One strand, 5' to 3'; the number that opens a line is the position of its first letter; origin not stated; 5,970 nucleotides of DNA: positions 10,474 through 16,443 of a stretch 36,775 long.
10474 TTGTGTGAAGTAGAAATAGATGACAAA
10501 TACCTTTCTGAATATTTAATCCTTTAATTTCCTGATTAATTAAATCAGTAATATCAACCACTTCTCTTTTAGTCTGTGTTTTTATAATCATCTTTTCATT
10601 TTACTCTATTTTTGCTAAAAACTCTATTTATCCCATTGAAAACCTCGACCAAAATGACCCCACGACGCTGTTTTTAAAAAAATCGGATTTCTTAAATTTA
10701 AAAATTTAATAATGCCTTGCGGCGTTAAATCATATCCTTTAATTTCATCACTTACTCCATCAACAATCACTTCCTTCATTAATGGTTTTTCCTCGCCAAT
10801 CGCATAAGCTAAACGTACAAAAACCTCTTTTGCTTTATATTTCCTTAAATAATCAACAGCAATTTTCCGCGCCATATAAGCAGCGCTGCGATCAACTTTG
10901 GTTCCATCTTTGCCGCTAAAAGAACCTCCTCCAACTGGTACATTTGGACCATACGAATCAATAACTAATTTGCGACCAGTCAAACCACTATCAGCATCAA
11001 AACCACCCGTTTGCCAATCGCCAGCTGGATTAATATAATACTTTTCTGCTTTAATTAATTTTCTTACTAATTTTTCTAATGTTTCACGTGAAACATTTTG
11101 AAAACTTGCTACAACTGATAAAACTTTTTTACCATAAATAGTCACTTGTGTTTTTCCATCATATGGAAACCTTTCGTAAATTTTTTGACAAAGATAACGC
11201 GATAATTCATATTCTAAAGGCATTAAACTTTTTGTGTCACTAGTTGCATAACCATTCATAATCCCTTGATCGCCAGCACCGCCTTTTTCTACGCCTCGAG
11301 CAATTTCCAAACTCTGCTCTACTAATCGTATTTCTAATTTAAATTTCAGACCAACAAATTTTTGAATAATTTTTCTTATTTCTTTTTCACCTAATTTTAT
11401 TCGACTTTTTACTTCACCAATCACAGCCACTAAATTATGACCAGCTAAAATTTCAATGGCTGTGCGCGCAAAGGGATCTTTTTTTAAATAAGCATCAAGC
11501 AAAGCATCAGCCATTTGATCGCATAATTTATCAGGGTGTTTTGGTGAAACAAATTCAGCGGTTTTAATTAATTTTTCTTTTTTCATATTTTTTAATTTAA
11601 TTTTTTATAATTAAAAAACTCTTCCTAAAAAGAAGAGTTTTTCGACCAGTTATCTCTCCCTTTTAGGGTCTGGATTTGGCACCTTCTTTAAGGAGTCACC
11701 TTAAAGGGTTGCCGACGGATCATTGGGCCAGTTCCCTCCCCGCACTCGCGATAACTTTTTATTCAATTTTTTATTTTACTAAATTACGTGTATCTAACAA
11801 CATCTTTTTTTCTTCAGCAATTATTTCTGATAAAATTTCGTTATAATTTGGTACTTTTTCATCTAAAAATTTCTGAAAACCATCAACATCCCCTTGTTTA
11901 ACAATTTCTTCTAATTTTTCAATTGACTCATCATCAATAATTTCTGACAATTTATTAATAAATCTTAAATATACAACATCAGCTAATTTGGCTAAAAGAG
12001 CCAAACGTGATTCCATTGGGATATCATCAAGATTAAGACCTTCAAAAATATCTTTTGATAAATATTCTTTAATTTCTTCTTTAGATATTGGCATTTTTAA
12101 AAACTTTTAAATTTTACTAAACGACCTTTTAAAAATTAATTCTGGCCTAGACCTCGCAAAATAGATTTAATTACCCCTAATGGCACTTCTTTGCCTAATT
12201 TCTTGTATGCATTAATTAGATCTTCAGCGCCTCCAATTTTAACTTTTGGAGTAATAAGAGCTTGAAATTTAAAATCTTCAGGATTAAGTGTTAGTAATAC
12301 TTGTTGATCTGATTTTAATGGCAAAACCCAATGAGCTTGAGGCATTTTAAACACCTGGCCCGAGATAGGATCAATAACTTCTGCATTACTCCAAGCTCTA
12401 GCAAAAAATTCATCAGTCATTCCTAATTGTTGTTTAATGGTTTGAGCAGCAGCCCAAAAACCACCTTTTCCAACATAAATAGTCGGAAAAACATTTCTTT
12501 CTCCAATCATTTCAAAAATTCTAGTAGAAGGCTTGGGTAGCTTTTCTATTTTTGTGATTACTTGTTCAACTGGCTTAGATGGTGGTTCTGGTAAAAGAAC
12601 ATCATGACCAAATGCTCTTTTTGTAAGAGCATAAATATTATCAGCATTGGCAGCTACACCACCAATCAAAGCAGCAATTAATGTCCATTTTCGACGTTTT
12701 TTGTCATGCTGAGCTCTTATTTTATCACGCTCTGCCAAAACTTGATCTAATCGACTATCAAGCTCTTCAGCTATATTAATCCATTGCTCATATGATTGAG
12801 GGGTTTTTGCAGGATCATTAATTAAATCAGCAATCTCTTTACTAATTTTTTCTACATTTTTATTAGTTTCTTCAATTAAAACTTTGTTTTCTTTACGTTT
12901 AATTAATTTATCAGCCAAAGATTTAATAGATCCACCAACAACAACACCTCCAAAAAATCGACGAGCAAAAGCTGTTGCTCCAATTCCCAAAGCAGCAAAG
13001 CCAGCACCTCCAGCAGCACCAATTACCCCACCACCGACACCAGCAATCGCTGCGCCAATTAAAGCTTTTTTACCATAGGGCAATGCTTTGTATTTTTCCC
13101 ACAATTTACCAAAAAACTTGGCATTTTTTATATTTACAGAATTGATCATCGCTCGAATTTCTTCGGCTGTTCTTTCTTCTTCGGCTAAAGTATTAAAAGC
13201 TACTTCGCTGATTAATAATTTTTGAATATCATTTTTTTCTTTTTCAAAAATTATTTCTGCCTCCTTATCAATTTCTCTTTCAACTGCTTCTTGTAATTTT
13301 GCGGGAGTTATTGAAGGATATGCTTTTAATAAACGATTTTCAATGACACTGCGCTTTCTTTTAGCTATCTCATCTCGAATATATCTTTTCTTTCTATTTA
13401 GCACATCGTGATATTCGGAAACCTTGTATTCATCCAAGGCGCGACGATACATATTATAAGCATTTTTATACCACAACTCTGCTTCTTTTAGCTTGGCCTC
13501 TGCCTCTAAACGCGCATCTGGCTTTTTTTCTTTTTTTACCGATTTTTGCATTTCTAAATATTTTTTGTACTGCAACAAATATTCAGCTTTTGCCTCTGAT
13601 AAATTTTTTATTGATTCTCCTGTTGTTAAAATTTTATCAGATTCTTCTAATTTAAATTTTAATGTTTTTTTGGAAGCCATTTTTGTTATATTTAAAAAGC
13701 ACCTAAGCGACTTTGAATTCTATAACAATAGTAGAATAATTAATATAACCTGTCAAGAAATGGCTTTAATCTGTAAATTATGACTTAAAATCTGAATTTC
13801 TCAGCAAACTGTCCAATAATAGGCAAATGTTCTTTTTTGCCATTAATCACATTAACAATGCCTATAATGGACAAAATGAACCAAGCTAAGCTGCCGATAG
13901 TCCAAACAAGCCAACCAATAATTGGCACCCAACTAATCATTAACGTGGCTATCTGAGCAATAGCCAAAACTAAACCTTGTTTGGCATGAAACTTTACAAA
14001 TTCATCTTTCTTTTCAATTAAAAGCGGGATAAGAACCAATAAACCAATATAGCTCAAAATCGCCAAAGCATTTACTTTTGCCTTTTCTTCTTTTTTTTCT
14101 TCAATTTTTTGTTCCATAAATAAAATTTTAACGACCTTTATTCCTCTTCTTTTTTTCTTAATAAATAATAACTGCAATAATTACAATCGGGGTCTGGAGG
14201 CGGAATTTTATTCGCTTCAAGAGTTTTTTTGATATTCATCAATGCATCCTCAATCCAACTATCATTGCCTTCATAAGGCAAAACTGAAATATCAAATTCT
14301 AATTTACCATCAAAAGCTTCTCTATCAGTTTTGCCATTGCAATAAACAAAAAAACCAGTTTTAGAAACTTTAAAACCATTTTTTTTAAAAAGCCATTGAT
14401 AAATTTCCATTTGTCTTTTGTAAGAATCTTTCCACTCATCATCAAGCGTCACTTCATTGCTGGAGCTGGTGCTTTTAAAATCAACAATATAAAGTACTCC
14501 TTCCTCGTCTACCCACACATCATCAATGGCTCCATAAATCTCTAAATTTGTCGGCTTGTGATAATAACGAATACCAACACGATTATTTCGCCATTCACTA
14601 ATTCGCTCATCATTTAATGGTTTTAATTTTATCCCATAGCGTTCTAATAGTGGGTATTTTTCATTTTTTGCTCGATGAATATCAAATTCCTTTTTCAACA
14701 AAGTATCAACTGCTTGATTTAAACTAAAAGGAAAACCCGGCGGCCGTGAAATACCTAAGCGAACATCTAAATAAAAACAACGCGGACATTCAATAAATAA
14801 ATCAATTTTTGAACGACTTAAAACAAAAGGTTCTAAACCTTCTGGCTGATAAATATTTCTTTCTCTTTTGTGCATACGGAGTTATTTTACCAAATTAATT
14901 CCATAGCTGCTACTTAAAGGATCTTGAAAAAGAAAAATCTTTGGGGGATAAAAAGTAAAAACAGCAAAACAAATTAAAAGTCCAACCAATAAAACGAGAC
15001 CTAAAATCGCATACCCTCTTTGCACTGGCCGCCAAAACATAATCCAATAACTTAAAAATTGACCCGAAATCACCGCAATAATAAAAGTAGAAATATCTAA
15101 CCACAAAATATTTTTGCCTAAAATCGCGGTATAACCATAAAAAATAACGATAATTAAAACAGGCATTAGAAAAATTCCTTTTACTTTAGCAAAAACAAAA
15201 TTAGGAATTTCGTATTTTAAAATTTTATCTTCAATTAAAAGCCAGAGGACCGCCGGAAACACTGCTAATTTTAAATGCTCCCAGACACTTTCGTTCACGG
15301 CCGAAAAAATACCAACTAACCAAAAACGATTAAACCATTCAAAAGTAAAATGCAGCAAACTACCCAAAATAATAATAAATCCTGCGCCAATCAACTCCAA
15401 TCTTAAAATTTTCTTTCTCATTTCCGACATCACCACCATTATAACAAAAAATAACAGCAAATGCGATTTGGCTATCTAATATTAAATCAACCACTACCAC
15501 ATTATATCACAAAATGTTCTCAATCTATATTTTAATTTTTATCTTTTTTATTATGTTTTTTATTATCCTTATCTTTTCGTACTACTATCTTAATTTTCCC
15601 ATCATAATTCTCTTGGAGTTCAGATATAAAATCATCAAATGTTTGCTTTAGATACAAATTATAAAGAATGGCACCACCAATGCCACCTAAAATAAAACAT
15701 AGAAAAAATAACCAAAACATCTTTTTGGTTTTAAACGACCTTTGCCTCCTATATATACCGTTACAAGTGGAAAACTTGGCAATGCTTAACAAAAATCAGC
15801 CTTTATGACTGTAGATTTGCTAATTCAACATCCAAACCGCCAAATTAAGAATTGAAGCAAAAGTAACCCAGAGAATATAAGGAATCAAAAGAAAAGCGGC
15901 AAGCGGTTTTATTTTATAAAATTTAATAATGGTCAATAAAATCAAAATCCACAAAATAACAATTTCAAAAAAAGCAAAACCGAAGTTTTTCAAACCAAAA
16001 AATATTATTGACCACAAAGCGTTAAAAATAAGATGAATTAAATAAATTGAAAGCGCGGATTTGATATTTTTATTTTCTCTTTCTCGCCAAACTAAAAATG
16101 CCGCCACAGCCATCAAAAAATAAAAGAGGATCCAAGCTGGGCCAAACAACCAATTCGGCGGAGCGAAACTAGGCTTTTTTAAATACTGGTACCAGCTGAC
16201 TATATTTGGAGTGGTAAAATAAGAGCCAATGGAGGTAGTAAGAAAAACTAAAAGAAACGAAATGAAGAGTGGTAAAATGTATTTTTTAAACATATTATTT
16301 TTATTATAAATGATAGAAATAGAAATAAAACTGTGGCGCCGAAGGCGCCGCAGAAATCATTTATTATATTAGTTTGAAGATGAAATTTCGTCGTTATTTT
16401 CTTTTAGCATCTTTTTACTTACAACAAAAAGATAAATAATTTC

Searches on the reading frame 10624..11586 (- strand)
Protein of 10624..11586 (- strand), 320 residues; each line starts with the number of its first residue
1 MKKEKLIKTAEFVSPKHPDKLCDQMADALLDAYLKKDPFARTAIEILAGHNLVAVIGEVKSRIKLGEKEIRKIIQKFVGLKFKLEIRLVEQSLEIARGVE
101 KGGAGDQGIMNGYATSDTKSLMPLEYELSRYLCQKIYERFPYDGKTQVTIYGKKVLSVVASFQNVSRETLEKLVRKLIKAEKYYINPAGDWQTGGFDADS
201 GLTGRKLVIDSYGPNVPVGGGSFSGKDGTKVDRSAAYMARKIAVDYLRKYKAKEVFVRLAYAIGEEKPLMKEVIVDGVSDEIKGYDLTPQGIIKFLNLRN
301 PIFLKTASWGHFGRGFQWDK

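Call 10: search_protein_families(library=pfam, proteins=[window:10624-11586:-])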
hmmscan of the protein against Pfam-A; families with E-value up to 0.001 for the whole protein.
window:10624-11586:- (320 aa): 3 families
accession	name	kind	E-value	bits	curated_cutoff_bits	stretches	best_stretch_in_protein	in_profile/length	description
PF02773.21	S-AdoMet_synt_C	-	1.7e-36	125.6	25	1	194-320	2-138/138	S-adenosylmethionine synthetase, C-terminal domain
PF00438.25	S-AdoMet_synt_N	-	1.8e-19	70.6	33.1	1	7-81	3-77/99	S-adenosylmethionine synthetase, N-terminal domain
PF02772.21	S-AdoMet_synt_M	-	2.1e-13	50.9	29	1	102-178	2-100/120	S-adenosylmethionine synthetase, central domain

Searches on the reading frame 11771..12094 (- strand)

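Call 10: search_protein_families(library=pfam, proteins=[window:11771-12094:-])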
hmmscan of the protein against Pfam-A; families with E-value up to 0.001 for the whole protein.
window:11771-12094:- (107 aa): 1 family
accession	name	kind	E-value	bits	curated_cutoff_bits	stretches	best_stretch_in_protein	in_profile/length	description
PF18908.5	DUF5663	-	0.00076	20.4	23.7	0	33-92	18-77/84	Protein of unknown function (DUF5663)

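Call 60: search_protein_families(library=pfam, max_evalue=1, proteins=[window:11771-12094:-])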
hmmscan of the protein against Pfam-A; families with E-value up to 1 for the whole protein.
window:11771-12094:- (107 aa): 4 families
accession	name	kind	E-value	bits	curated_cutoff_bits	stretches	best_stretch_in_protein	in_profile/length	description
PF18908.5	DUF5663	-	0.00076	20.4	23.7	1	33-92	18-77/84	Protein of unknown function (DUF5663)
PF21542.2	TetR_C_42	-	0.0018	19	27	1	30-94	10-70/101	Tetracyclin repressor-like, C-terminal domain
PF20103.6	DUF6493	-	0.07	12.7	25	1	56-105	2-51/317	Domain of unknown function (DUF6493)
PF25805.1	IQUB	-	0.11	12.4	27.8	1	14-54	43-83/140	IQUB-like domain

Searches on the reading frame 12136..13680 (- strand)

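Call 10: search_protein_families(library=pfam, proteins=[window:12136-13680:-])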
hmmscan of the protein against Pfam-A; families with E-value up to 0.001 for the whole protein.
window:12136-13680:- (514 aa): 0 families

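Call 60: search_protein_families(library=pfam, max_evalue=1, proteins=[window:12136-13680:-])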
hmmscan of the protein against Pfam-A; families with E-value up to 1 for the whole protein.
window:12136-13680:- (514 aa): 2 families
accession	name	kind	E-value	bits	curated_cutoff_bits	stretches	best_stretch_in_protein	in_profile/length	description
PF24111.1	DUF7386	-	0.054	14.2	28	1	127-186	7-66/86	Family of unknown function (DUF7386)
PF05818.17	TraT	-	0.38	10.9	31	1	210-263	83-133/214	Enterobacterial TraT complement resistance protein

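Call 63: search_protein_families(library=ncbifam, max_evalue=0.01, proteins=[window:12136-13680:-])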
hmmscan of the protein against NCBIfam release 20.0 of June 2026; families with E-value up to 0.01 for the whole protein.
window:12136-13680:- (514 aa): 0 families

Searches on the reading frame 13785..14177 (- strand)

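Call 10: search_protein_families(library=pfam, proteins=[window:13785-14177:-])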
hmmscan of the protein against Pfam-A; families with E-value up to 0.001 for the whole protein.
window:13785-14177:- (130 aa): 1 family
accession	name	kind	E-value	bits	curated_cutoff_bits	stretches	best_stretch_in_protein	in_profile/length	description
PF09685.15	DUF4870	-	1e-06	29.2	25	1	46-124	23-106/107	Domain of unknown function (DUF4870)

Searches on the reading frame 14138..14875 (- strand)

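Call 10: search_protein_families(library=pfam, proteins=[window:14138-14875:-])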
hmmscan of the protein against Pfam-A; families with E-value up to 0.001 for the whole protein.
window:14138-14875:- (245 aa): 2 families
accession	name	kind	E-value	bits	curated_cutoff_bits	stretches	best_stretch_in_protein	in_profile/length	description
PF12705.13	PDDEXK_1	-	8.5e-14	52.5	22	1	84-236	93-242/247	PD-(D/E)XK nuclease superfamily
PF01930.23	Cas_Cas4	-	1.1e-05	26.1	22.7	1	121-237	59-155/160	Domain of unknown function DUF83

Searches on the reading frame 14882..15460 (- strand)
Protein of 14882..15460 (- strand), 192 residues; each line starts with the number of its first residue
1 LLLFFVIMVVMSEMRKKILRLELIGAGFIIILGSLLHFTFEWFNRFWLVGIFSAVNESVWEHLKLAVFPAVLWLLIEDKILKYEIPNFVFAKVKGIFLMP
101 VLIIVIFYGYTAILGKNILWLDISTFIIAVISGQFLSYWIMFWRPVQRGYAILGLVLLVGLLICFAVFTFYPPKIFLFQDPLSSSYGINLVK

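Call 11: search_protein_families(library=pfam, proteins=[window:14882-15460:-])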
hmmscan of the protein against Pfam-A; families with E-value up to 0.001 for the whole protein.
window:14882-15460:- (192 aa): 1 family
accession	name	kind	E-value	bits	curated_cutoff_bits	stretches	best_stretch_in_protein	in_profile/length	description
PF20122.4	DUF6512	-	7.6e-28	98.1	26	1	21-188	12-181/181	Family of unknown function (DUF6512)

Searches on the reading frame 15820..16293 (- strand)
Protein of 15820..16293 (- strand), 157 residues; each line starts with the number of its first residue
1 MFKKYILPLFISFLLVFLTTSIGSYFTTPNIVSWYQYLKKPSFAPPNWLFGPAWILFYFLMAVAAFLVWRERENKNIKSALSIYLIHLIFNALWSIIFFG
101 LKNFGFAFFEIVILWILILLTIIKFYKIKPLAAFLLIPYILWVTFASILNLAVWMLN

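Call 11: search_protein_families(library=pfam, proteins=[window:15820-16293:-])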
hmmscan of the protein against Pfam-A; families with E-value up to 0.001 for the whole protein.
window:15820-16293:- (157 aa): 1 family
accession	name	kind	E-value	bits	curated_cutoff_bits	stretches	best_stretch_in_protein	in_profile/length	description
PF03073.20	TspO_MBR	-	1.8e-47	161.2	24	1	14-155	3-145/145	TspO/MBR family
